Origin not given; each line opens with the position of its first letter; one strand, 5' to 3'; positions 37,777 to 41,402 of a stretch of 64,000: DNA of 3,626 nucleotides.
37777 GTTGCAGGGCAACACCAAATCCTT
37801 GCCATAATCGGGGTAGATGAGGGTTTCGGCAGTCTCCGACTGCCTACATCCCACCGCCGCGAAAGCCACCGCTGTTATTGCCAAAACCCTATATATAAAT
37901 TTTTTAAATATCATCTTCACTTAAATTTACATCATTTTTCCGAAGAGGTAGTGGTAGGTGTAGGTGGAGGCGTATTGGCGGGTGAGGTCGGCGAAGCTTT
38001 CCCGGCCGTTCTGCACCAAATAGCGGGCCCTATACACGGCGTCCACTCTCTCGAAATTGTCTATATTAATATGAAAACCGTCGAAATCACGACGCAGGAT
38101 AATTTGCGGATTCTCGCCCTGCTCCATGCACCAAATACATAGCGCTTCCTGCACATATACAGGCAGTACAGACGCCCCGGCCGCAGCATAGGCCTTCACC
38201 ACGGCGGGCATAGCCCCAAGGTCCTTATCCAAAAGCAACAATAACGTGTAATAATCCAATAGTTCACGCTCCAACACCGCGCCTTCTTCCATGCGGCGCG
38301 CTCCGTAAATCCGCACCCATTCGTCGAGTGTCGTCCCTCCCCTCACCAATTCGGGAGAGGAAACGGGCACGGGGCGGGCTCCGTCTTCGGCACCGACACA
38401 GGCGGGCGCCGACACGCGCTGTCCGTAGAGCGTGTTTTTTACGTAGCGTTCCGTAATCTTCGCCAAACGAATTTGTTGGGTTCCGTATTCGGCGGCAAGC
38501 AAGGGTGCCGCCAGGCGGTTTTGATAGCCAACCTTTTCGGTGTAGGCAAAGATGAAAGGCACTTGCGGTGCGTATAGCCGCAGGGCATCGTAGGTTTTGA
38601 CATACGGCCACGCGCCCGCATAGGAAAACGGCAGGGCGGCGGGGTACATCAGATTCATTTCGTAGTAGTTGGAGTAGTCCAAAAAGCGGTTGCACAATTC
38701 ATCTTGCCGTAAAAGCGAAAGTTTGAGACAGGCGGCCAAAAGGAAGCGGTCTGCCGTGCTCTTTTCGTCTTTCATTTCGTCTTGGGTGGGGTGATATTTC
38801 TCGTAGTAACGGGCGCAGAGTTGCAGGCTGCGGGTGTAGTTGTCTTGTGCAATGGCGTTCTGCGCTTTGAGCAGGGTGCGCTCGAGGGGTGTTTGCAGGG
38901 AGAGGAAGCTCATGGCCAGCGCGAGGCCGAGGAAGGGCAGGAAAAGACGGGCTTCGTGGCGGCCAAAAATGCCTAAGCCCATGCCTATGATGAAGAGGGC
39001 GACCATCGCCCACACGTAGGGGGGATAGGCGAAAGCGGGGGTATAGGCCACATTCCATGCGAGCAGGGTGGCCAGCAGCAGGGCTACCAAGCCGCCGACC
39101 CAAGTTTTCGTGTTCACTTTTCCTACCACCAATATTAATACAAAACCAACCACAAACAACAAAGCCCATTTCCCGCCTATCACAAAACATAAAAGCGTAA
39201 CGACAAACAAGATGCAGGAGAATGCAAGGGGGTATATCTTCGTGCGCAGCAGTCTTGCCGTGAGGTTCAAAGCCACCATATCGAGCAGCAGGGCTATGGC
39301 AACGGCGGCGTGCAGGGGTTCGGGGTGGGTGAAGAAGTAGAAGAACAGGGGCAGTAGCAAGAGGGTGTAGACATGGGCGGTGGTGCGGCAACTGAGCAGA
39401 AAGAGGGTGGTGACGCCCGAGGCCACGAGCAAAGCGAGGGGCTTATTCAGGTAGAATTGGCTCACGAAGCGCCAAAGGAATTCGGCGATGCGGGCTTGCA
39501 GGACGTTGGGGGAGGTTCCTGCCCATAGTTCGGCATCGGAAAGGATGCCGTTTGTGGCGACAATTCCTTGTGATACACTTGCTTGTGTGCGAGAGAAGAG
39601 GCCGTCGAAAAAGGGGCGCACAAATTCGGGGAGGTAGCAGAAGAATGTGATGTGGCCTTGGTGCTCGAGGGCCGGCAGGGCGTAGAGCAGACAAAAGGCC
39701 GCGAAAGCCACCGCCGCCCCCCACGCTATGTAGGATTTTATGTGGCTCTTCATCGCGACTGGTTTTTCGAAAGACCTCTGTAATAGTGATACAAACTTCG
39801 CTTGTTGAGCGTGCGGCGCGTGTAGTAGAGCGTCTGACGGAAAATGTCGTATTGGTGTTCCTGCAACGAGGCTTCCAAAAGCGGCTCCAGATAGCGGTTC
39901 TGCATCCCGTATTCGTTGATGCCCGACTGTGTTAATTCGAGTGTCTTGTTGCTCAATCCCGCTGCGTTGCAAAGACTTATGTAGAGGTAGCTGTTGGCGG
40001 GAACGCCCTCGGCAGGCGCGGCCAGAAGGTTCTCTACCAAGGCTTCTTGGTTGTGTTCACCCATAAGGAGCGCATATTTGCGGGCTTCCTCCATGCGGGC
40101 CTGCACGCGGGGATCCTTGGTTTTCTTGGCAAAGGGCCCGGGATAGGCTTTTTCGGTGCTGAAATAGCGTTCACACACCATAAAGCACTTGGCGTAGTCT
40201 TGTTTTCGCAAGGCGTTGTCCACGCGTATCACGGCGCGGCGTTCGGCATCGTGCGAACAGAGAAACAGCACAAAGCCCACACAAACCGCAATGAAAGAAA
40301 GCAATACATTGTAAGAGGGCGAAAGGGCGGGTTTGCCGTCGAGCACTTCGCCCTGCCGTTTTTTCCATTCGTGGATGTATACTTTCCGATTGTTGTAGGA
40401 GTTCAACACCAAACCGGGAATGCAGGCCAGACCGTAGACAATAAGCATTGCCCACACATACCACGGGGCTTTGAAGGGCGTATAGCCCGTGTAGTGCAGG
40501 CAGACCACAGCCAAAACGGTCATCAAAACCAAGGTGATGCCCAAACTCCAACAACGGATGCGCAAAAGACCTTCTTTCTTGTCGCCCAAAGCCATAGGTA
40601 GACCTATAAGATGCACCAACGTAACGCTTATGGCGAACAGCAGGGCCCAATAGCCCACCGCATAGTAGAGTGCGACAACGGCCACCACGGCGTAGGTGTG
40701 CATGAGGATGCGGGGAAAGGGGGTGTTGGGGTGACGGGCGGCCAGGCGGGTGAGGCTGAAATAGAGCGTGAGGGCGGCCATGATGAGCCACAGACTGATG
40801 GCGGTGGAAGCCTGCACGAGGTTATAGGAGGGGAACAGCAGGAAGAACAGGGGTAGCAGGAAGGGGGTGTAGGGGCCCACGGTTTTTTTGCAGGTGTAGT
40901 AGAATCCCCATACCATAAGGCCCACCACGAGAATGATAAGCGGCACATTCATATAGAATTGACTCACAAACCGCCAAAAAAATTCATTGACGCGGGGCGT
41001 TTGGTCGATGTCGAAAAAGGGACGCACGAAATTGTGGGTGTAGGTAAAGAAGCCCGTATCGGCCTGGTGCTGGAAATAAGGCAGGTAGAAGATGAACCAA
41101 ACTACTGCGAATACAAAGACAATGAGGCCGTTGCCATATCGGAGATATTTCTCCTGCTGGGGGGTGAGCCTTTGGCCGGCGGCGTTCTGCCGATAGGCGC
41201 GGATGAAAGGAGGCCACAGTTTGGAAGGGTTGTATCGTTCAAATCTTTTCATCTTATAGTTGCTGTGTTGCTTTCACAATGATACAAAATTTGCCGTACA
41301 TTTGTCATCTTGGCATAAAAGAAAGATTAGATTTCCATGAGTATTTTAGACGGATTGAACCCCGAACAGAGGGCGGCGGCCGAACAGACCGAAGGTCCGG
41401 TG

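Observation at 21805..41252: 19.5-kb array of co-duplicating gene pairs: polytopic membrane protein (M) plus CXXCH/TolB-like propeller lipoprotein (T)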

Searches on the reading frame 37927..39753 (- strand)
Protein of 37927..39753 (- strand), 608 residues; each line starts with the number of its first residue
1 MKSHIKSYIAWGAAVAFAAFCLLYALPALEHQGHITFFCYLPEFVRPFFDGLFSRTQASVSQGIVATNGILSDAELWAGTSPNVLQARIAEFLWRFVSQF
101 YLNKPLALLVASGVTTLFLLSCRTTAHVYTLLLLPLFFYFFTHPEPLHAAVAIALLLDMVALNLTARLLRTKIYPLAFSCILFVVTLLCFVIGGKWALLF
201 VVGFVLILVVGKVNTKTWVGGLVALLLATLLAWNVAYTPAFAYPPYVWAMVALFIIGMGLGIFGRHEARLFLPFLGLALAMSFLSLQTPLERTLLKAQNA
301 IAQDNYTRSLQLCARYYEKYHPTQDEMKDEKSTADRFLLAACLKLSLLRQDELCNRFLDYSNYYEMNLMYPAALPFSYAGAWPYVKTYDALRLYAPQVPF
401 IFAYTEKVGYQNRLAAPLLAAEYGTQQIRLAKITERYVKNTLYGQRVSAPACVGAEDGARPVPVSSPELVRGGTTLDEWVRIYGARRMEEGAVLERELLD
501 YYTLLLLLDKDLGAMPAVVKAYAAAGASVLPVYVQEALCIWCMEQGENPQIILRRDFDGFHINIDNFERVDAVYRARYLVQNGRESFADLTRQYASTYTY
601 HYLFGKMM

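Call 4: search_protein_families(library=pfam, max_evalue=0.1, proteins=[window:37927-39753:-])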
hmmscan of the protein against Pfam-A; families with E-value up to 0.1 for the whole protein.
window:37927-39753:- (608 aa): 1 family
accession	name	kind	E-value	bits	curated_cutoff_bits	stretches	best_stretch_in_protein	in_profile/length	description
PF19529.4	DUF6057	-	5.2e-16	59.1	29.8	2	89-371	55-337/569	Family of unknown function (DUF6057)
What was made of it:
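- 37927..39753 (-): M4: full-length DUF6057 paralogue with about 8 TM segments. Closest paralogue of M3. PF19529 5e-16 (call 4).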

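Call 5: search_protein_families(library=ncbifam, max_evalue=0.1, proteins=[window:37927-39753:-])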
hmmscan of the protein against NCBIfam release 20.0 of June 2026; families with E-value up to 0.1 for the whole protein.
window:37927-39753:- (608 aa): 0 families

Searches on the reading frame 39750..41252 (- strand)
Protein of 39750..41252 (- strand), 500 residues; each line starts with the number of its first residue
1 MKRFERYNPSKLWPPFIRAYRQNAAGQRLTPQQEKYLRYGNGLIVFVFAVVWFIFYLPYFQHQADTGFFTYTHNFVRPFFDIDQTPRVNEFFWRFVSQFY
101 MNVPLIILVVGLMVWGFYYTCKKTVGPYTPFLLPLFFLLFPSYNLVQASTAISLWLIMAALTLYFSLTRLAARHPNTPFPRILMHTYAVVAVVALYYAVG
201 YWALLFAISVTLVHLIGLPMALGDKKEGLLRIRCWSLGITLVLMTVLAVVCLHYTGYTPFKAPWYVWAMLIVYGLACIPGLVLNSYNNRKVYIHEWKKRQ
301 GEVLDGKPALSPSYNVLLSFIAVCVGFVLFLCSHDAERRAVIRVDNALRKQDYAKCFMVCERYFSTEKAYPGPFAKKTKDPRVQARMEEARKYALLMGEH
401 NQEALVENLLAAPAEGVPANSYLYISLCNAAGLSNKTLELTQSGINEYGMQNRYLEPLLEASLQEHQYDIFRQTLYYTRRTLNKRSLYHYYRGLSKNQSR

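Call 4: search_protein_families(library=pfam, max_evalue=0.1, proteins=[window:39750-41252:-])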
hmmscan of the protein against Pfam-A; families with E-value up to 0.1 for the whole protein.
window:39750-41252:- (500 aa): 2 families
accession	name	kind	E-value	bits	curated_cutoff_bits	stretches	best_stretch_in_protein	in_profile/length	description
PF19529.4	DUF6057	-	1.7e-10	40.9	29.8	1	39-362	5-298/569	Family of unknown function (DUF6057)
PF20176.3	DUF6541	-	0.032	13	29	0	14-123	297-391/646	Family of unknown function (DUF6541)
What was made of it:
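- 39750..41252 (-): M5: DUF6057 paralogue with the TM domain and the first part of the solenoid only. It lacks the C-terminal ~130 aa and the aromatic tail. PF19529 1.7e-10, profile positions 5-298 (call 4).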

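Call 5: search_protein_families(library=ncbifam, max_evalue=0.1, proteins=[window:39750-41252:-])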
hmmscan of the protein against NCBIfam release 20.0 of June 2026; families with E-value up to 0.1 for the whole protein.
window:39750-41252:- (500 aa): 0 families
